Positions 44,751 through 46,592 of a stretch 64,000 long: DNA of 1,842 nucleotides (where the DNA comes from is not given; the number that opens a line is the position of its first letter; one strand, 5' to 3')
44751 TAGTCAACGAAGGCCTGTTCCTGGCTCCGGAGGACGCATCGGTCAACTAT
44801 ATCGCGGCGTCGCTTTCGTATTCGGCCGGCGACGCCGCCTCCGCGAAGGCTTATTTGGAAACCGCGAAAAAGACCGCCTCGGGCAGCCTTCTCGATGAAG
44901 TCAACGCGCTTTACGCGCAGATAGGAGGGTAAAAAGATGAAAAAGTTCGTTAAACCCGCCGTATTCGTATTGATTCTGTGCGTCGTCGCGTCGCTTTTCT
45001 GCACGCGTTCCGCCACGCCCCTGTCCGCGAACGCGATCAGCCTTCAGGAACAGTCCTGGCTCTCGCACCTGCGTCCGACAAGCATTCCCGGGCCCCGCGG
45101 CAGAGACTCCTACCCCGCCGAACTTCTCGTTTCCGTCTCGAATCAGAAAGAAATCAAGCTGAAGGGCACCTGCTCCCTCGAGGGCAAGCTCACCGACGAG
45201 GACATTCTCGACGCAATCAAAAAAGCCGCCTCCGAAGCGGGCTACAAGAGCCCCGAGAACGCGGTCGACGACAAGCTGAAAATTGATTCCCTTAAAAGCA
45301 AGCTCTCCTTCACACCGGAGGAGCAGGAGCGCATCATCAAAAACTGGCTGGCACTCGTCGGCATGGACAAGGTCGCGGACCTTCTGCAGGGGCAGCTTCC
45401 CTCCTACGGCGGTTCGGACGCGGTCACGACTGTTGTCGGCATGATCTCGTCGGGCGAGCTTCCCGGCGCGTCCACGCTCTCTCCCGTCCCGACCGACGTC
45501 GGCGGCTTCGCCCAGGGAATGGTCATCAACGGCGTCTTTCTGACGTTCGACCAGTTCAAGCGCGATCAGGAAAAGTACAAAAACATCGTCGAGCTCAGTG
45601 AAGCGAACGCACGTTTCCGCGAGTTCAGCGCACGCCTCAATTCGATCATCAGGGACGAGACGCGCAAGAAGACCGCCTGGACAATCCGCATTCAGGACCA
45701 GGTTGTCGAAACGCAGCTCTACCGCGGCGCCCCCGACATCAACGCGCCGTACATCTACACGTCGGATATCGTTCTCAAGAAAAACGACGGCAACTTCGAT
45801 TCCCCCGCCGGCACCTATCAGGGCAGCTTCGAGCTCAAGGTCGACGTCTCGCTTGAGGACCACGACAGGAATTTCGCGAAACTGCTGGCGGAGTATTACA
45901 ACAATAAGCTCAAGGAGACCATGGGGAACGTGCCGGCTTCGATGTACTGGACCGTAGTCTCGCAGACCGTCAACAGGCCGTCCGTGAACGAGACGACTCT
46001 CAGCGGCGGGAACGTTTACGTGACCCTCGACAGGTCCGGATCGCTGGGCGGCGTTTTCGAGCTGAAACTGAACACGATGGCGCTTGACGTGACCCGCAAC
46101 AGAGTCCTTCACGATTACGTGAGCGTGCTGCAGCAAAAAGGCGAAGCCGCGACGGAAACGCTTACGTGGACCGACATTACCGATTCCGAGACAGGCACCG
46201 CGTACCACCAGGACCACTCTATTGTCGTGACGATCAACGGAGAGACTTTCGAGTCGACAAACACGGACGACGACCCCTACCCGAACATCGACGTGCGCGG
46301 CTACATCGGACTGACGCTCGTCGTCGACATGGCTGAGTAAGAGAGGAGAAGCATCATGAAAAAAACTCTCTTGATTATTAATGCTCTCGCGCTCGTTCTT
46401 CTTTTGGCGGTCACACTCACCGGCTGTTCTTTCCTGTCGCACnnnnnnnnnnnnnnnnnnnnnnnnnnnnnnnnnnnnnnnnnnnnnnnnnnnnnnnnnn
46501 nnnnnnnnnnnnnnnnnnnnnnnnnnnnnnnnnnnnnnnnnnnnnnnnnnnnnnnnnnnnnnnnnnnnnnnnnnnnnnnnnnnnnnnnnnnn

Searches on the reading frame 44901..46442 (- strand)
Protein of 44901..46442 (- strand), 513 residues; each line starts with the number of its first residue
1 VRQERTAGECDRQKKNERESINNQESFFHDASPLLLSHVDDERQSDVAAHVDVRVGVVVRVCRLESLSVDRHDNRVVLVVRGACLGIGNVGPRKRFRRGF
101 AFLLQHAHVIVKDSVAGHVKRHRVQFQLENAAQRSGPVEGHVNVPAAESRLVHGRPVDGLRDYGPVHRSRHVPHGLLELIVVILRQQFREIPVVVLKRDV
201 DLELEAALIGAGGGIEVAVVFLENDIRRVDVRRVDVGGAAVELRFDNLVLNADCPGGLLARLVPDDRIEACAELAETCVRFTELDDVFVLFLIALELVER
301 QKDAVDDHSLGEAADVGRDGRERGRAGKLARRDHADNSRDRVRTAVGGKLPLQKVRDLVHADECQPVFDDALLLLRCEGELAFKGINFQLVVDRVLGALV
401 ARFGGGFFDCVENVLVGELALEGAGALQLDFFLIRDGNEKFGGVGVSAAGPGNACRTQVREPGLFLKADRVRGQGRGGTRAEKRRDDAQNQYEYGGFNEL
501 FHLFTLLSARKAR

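Call 34: find_encoding_contigs(protein=window:44901-46442:-, flank=10000, max_places=2)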
Protein window:44901-46442:- (513 aa): no gene with exactly this product is on record in the collection.
